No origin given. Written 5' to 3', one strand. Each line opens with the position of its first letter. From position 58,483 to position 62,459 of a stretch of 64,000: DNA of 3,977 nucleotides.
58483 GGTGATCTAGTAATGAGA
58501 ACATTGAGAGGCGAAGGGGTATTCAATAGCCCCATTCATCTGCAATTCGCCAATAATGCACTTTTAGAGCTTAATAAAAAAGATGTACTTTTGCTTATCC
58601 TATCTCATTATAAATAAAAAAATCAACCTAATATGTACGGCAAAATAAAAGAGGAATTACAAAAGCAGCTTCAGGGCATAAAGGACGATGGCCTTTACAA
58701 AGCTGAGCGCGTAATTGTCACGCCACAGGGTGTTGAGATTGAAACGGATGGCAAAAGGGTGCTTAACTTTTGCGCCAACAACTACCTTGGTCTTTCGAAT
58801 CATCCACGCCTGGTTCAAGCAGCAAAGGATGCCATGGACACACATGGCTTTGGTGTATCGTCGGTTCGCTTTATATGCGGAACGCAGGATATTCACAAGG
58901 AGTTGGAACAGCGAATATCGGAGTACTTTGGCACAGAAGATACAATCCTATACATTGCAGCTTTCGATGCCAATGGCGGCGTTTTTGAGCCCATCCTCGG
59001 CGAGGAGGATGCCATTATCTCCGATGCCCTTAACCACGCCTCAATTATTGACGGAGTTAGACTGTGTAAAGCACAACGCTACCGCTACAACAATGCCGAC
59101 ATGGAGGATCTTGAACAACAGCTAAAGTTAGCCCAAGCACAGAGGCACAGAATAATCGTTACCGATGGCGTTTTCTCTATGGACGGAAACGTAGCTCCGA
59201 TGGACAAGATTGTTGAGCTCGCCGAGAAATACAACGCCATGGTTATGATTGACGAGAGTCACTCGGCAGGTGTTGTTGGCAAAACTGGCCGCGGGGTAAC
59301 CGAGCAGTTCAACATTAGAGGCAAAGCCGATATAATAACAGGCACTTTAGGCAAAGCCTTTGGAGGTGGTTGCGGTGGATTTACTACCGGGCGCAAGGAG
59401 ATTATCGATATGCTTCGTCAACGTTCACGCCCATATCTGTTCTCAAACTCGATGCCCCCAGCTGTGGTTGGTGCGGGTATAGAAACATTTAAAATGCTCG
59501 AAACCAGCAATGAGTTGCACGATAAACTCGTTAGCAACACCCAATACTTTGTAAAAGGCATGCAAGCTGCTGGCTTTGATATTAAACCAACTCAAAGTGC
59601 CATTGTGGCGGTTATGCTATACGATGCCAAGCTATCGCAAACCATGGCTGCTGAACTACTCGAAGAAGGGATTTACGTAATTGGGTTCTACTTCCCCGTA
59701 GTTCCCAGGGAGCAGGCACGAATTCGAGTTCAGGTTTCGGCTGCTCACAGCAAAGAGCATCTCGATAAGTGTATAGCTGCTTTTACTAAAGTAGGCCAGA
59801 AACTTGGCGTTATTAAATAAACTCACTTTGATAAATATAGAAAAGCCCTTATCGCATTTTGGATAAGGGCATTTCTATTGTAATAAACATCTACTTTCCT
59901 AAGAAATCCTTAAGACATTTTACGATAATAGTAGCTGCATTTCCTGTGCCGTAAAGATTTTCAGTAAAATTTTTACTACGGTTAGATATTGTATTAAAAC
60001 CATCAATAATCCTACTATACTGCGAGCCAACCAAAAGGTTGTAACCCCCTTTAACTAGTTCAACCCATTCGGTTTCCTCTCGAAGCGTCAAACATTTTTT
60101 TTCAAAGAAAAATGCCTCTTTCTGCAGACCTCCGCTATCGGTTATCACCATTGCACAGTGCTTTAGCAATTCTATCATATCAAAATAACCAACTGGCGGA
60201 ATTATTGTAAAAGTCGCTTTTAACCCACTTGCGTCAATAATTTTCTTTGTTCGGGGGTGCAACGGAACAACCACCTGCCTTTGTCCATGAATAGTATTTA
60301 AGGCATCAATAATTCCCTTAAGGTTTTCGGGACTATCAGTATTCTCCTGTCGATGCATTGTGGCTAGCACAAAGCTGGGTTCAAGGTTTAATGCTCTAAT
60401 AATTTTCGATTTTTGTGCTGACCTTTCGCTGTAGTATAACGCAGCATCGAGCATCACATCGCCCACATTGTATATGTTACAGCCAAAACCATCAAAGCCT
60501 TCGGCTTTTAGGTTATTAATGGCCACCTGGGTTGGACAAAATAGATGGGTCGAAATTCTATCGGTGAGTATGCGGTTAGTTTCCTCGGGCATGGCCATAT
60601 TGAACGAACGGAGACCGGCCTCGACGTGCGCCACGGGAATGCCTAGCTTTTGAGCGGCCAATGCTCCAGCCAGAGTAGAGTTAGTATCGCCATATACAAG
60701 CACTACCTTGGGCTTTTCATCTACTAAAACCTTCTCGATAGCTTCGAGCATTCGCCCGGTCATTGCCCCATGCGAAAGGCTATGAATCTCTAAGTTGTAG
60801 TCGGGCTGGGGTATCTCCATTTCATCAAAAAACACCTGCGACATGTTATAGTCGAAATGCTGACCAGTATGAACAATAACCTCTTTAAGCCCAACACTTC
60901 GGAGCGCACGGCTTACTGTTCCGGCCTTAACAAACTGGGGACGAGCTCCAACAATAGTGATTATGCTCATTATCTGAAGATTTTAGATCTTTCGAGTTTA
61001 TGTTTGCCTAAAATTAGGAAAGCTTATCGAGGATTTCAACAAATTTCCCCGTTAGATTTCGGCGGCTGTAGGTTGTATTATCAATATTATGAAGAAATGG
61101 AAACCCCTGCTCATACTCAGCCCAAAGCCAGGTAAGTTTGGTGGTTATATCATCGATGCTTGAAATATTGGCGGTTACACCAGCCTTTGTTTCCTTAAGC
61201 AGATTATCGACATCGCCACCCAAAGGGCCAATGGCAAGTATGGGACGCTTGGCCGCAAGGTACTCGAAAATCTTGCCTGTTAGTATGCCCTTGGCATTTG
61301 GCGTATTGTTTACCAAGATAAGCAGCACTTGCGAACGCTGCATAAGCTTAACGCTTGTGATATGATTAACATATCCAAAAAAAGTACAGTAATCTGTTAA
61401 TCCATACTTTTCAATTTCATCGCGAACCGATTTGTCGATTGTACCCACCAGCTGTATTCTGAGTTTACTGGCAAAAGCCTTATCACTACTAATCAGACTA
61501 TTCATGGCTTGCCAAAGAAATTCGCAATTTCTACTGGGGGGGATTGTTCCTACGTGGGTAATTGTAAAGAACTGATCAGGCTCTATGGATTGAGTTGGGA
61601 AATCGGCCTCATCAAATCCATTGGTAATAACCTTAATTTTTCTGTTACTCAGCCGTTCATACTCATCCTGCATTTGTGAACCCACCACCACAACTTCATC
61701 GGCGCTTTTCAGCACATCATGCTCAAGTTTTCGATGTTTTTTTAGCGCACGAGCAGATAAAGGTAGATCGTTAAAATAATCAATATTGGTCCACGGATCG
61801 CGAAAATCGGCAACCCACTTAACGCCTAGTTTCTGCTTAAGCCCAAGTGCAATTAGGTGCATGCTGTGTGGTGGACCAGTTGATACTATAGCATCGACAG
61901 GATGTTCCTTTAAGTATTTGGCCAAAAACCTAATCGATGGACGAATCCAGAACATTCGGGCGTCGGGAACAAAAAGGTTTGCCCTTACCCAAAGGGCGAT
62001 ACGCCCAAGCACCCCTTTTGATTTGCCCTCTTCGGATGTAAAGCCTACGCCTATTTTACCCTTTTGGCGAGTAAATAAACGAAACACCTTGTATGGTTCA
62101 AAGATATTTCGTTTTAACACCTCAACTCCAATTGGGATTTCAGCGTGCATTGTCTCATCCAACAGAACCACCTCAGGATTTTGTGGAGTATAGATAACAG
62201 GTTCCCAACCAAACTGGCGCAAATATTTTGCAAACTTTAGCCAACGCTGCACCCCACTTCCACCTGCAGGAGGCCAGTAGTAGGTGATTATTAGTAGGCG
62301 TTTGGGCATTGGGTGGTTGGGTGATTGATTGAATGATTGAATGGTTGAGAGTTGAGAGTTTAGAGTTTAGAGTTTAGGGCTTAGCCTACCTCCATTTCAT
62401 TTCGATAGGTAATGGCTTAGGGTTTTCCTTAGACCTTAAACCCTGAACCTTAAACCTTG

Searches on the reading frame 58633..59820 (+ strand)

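Call 27: search_protein_families(library=pfam, proteins=[window:58633-59820:+])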
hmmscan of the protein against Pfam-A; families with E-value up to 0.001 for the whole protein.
window:58633-59820:+ (395 aa): 5 families
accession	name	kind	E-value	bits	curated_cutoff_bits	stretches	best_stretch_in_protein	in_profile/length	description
PF00155.27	Aminotran_1_2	-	3.8e-66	224.2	19.7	1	42-383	2-360/361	Aminotransferase class I and II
PF00202.27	Aminotran_3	-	7.9e-07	28.5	30.5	1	190-386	213-401/403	Aminotransferase class-III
PF01212.27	Beta_elim_lyase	-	1.7e-06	28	27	1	92-353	38-271/288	Beta-eliminating lyase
PF00464.25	SHMT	-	1.8e-05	24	27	1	147-261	144-252/399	Serine hydroxymethyltransferase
PF00266.25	Aminotran_5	-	0.00029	20.4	21.5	1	120-212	84-180/371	Aminotransferase class-V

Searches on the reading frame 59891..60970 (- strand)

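Call 27: search_protein_families(library=pfam, proteins=[window:59891-60970:-])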
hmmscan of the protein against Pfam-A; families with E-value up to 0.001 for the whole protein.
window:59891-60970:- (359 aa): 1 family
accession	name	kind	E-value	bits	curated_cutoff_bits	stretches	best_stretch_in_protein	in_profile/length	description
PF02350.25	Epimerase_2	-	1.4e-107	360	30.6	1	27-354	8-347/347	UDP-N-acetylglucosamine 2-epimerase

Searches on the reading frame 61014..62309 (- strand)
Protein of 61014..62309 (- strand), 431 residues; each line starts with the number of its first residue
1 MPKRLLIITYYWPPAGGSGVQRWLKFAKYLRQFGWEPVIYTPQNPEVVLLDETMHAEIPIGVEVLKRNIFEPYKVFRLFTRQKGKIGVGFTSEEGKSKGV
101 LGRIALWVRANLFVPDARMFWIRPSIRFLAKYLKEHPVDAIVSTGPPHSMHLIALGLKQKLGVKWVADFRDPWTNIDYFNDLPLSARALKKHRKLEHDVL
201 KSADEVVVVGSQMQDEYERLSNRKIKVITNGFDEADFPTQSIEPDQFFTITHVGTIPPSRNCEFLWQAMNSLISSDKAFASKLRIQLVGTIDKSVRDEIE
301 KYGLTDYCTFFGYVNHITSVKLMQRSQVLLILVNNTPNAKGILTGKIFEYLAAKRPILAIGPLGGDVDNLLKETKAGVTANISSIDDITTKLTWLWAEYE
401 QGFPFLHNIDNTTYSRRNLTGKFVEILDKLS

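Call 74: search_protein_families(library=pfam, proteins=[window:61014-62309:-])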
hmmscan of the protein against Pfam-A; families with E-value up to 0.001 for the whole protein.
window:61014-62309:- (431 aa): 5 families
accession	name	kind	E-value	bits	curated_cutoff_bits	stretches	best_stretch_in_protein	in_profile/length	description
PF13439.12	Glyco_transf_4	-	3.4e-11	43.9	28.5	1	109-234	44-168/170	Glycosyltransferase Family 4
PF13579.12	Glyco_trans_4_4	-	1.8e-10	41.8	29.7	1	22-231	6-158/158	Glycosyl transferase 4-like domain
PF13692.12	Glyco_trans_1_4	-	2.8e-08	34.6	27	1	249-396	3-140/142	Glycosyl transferases group 1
PF00534.26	Glycos_transf_1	-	1.8e-05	24.8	26.4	1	240-398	8-158/172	Glycosyl transferases group 1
PF20706.3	GT4-conflict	-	0.00019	21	26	1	186-296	130-246/385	Family 4 Glycosyltransferase in conflict systems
